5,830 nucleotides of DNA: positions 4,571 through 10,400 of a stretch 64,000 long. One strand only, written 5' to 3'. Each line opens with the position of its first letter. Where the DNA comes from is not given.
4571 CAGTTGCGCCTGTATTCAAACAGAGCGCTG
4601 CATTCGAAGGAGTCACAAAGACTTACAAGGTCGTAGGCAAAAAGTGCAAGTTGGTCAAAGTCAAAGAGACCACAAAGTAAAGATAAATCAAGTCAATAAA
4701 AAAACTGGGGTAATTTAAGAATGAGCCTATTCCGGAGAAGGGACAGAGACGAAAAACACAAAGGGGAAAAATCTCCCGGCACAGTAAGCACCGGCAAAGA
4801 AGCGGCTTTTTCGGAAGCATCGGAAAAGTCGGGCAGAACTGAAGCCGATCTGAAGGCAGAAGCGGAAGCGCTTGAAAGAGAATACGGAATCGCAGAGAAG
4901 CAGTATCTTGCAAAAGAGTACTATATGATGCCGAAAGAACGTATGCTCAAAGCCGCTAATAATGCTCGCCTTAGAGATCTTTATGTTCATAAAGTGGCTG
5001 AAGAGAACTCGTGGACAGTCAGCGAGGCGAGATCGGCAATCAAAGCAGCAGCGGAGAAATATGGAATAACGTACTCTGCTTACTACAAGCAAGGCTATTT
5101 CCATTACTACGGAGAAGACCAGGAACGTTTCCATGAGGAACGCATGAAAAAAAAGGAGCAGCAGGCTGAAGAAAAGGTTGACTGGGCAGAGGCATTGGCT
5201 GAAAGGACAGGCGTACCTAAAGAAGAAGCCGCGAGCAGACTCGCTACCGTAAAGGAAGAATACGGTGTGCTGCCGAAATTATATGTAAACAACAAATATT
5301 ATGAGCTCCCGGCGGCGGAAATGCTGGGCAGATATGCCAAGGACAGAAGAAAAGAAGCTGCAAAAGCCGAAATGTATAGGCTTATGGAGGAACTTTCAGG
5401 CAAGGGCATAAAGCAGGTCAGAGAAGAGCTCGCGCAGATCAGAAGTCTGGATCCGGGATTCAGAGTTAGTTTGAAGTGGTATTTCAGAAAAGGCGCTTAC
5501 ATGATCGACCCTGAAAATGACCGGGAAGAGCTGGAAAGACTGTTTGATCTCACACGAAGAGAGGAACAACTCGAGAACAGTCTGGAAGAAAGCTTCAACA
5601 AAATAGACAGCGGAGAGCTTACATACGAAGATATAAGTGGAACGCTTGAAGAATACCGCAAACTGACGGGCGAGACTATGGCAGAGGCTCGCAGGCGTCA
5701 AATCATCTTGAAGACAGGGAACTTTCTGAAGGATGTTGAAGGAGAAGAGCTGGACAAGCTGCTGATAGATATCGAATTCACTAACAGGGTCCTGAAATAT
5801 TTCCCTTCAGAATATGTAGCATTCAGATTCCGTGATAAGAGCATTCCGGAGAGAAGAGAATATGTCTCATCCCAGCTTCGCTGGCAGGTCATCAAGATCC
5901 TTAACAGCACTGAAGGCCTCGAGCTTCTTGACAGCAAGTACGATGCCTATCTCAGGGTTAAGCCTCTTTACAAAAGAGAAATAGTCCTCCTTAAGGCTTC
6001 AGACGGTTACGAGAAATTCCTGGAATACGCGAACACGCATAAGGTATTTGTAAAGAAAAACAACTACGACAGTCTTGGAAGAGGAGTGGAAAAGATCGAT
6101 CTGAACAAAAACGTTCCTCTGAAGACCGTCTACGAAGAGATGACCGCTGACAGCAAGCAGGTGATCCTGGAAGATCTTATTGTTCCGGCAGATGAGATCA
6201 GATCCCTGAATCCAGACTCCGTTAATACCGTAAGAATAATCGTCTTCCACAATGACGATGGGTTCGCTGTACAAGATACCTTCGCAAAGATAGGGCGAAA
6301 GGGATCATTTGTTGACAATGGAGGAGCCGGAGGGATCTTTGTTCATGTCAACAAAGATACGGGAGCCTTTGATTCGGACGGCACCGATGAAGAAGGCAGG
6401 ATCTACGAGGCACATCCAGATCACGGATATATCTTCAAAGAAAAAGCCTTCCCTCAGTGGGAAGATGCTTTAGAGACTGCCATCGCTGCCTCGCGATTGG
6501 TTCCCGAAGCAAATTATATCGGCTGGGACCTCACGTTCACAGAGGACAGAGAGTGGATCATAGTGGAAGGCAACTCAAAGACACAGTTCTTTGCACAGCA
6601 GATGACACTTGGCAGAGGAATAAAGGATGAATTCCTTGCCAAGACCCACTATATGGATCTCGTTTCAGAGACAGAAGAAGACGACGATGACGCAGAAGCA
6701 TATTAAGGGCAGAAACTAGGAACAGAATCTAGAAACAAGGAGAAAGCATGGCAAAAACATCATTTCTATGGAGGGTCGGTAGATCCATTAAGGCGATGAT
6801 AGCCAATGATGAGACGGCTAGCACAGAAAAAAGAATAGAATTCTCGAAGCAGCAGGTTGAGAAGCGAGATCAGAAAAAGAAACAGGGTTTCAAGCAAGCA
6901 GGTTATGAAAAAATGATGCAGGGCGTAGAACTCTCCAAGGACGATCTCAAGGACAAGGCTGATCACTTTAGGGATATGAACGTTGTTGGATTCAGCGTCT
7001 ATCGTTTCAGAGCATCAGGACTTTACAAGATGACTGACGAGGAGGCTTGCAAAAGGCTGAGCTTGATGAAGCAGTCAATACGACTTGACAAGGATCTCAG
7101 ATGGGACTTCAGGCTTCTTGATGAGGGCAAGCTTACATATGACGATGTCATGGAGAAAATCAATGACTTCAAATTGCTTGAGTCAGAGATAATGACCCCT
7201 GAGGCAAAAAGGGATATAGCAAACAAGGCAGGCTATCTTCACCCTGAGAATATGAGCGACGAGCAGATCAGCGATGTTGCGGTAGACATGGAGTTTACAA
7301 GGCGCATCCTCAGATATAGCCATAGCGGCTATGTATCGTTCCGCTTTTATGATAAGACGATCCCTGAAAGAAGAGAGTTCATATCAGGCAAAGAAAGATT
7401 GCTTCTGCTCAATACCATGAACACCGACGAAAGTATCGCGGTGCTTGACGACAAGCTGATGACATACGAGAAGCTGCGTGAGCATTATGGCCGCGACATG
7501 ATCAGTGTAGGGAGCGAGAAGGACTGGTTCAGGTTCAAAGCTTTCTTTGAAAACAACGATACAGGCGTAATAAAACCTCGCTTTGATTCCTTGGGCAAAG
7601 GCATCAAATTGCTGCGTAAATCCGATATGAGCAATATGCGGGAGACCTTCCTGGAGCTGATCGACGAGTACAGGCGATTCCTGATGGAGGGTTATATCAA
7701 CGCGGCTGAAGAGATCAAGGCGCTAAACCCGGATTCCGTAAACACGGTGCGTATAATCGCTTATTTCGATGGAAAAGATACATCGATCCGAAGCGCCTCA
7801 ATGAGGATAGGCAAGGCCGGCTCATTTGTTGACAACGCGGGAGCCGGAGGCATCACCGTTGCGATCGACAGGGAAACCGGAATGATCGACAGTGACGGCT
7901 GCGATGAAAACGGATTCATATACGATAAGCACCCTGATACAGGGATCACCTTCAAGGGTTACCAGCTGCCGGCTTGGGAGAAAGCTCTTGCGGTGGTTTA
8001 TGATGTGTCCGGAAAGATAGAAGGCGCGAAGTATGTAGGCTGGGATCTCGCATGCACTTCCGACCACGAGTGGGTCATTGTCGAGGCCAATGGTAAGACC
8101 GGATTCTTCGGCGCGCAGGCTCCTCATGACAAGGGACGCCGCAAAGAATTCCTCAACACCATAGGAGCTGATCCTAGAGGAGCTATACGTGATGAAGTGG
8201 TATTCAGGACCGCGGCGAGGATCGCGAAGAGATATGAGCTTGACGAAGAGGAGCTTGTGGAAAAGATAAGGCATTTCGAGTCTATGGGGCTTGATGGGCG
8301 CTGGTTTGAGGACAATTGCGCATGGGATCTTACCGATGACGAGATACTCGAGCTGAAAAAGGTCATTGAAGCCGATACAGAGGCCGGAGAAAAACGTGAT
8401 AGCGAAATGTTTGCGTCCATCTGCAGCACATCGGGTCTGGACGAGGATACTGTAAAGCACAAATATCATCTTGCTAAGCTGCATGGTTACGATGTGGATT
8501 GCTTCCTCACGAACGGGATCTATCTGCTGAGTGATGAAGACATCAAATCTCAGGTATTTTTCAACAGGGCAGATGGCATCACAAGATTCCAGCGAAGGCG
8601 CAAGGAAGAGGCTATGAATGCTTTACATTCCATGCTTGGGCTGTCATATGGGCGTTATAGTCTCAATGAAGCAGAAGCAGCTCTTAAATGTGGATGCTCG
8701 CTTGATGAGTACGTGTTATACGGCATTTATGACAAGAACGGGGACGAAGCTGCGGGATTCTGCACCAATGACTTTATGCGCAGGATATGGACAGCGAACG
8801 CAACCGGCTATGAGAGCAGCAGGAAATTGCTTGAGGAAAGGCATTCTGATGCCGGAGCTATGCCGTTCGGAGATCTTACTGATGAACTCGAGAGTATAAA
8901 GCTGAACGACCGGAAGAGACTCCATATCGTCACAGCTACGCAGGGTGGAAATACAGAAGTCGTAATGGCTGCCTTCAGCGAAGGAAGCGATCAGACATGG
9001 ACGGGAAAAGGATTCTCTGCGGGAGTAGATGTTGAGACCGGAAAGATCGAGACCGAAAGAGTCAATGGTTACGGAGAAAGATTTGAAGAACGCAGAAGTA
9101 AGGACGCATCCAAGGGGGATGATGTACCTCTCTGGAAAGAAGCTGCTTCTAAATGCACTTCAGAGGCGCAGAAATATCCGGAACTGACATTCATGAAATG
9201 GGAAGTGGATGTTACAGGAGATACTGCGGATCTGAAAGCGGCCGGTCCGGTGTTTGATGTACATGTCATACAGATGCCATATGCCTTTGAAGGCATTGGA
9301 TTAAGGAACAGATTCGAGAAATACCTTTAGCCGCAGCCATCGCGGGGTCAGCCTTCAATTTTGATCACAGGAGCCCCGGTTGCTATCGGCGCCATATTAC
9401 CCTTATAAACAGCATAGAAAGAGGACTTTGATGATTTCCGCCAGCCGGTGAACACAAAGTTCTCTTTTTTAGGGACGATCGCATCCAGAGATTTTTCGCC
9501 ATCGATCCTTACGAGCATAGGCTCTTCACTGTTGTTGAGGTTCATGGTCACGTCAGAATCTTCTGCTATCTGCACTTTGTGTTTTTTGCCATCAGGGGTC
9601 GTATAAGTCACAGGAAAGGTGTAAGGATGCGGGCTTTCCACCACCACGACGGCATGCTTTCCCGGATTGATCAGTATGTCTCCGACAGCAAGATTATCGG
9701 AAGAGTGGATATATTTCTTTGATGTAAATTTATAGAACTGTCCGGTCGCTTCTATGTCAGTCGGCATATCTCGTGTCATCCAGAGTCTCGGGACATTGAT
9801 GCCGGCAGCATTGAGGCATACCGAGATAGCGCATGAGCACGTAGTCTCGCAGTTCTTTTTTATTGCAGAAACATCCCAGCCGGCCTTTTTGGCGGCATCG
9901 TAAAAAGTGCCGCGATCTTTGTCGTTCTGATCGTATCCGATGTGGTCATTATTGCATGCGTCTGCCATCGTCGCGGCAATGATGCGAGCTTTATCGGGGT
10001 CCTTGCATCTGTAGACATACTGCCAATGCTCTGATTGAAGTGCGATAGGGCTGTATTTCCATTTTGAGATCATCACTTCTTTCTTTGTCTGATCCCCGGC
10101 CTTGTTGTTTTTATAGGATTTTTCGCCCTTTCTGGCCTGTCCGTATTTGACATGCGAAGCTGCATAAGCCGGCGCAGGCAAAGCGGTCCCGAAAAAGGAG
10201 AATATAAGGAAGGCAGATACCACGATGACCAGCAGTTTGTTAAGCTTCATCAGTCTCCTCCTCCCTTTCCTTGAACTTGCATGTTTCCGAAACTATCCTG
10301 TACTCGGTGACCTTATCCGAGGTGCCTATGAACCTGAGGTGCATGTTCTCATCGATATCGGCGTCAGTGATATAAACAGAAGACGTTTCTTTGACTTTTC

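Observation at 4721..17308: Array of four paralogous 'sugar-transfer-associated' ATP-grasp proteins inside a teichoic-acid locus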

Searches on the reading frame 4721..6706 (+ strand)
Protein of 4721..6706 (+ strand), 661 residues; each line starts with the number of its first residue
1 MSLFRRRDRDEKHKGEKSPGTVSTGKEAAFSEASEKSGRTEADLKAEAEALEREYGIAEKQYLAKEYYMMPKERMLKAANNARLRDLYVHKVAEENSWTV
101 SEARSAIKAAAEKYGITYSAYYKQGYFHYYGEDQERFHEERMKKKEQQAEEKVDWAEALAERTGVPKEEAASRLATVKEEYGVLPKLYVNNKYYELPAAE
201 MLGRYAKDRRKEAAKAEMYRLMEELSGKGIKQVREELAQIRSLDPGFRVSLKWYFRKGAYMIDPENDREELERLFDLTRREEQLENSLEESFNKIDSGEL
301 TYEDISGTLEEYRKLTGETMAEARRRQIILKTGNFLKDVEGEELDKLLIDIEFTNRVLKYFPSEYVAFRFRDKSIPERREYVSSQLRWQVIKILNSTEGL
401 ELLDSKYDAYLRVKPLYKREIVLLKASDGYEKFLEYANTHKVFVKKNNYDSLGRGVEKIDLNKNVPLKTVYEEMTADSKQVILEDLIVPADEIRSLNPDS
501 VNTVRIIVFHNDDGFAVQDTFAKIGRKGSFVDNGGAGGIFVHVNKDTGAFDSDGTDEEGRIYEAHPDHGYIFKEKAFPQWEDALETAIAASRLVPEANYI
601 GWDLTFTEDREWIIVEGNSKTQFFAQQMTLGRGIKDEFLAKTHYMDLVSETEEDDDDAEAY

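Call 3: search_protein_families(library=pfam, proteins=[window:4721-6706:+], max_evalue=0.01)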
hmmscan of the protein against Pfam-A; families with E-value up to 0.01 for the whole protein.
window:4721-6706:+ (661 aa): 1 family
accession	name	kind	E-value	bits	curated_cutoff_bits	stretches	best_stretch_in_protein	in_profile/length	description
PF14397.11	ATPgrasp_ST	-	4.4e-37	128.2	31.4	1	389-638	5-273/278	Sugar-transfer associated ATP-grasp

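Call 6: search_protein_families(library=ncbifam, proteins=[window:4721-6706:+], max_evalue=0.01)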
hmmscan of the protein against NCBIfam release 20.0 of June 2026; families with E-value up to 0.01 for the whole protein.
window:4721-6706:+ (661 aa): 1 family
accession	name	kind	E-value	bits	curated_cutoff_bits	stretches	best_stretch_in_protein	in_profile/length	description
TIGR02291.1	rimK_rel_E_lig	hypoth_equivalog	1e-06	28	314.2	1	474-646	129-294/317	alpha-L-glutamate ligase-like protein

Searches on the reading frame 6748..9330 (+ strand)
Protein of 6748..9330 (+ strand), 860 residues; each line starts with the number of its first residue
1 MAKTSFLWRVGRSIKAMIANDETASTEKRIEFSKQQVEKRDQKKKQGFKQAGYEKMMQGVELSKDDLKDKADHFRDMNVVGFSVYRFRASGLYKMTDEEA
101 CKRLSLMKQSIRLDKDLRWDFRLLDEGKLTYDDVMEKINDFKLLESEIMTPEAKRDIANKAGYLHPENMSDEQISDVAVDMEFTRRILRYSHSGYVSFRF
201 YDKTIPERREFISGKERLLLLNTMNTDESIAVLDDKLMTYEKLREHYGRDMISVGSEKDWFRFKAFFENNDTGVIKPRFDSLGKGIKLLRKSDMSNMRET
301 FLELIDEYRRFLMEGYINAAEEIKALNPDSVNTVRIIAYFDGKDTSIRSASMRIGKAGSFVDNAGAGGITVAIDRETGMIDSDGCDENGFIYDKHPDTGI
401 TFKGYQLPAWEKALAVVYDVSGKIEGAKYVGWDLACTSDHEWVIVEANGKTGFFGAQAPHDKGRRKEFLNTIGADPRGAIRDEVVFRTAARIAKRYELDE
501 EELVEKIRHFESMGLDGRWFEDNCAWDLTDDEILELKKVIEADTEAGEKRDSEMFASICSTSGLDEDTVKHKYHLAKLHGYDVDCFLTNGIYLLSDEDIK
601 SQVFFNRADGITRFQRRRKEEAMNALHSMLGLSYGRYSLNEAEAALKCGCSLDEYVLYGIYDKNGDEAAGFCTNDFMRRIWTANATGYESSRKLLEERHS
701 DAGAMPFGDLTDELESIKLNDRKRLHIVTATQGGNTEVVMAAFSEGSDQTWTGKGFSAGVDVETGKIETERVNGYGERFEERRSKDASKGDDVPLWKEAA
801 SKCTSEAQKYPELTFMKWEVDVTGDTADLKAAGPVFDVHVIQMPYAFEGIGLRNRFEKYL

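Call 3: search_protein_families(library=pfam, proteins=[window:6748-9330:+], max_evalue=0.01)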
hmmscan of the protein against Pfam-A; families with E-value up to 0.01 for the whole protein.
window:6748-9330:+ (860 aa): 1 family
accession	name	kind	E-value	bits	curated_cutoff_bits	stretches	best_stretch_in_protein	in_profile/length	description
PF14397.11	ATPgrasp_ST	-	2.6e-45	155.2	31.4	1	219-469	5-274/278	Sugar-transfer associated ATP-grasp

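Call 6: search_protein_families(library=ncbifam, proteins=[window:6748-9330:+], max_evalue=0.01)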
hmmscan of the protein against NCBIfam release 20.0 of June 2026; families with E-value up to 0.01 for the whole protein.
window:6748-9330:+ (860 aa): 3 families
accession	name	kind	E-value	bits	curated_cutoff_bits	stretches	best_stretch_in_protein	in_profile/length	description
TIGR02291.1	rimK_rel_E_lig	hypoth_equivalog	5.1e-09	35.5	314.2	1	308-453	133-272/317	alpha-L-glutamate ligase-like protein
NF040720.1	MptN_Meth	equivalog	0.0016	17.5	350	1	267-370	132-222/291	tetrahydromethanopterin:alpha-L-glutamate ligase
TIGR00768.1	rimK_fam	subfamily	0.0029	17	143.4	0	222-322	74-177/276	RimK family alpha-L-glutamate ligase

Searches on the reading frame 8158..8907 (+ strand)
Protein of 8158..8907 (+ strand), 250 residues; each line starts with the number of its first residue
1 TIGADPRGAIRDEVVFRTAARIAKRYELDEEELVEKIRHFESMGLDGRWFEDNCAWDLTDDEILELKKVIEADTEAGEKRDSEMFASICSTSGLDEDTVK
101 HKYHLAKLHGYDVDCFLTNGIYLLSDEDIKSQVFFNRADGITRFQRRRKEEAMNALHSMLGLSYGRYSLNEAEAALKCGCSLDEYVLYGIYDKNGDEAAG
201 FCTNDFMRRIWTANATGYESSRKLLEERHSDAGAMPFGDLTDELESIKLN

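Call 29: search_protein_families(library=pfam, proteins=[window:8158-8907:+], max_evalue=10)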
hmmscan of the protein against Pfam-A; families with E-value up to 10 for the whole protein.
window:8158-8907:+ (250 aa): 1 family
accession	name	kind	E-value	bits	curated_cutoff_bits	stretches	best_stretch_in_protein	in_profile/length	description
PF12564.13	TypeIII_RM_meth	-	0.03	15.1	25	1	123-168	8-51/56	Type III restriction/modification enzyme methylation subunit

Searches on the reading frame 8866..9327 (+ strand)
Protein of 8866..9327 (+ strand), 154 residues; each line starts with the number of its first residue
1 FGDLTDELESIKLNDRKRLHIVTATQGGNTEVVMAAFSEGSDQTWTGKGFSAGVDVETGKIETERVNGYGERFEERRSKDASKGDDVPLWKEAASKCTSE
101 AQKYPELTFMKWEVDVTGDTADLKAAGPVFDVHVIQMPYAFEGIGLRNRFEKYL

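Call 29: search_protein_families(library=pfam, proteins=[window:8866-9327:+], max_evalue=10)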
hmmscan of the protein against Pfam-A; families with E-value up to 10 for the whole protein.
window:8866-9327:+ (154 aa): 1 family
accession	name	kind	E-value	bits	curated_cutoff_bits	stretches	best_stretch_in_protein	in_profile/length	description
PF14397.11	ATPgrasp_ST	-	0.067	12.8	31.4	1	19-117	137-242/278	Sugar-transfer associated ATP-grasp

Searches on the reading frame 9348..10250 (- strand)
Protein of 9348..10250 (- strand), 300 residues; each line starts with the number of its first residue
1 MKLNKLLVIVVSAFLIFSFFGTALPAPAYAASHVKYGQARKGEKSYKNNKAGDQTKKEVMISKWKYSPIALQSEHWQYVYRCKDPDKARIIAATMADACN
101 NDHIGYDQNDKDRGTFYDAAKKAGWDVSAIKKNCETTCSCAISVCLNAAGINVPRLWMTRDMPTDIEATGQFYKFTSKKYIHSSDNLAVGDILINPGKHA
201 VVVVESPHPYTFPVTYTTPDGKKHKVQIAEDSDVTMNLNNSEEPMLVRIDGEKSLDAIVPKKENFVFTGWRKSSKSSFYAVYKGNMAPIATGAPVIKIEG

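Call 3: search_protein_families(library=pfam, proteins=[window:9348-10250:-], max_evalue=0.01)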
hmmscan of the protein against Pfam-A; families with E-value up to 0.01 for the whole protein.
window:9348-10250:- (300 aa): 1 family
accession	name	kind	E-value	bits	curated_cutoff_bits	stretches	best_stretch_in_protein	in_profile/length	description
PF25309.1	ELLD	-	3.1e-46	157.9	27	1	37-206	2-171/175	Endolysin-like domain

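Call 6: search_protein_families(library=ncbifam, proteins=[window:9348-10250:-], max_evalue=0.01)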
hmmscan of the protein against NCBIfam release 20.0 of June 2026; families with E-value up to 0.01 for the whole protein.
window:9348-10250:- (300 aa): 0 families
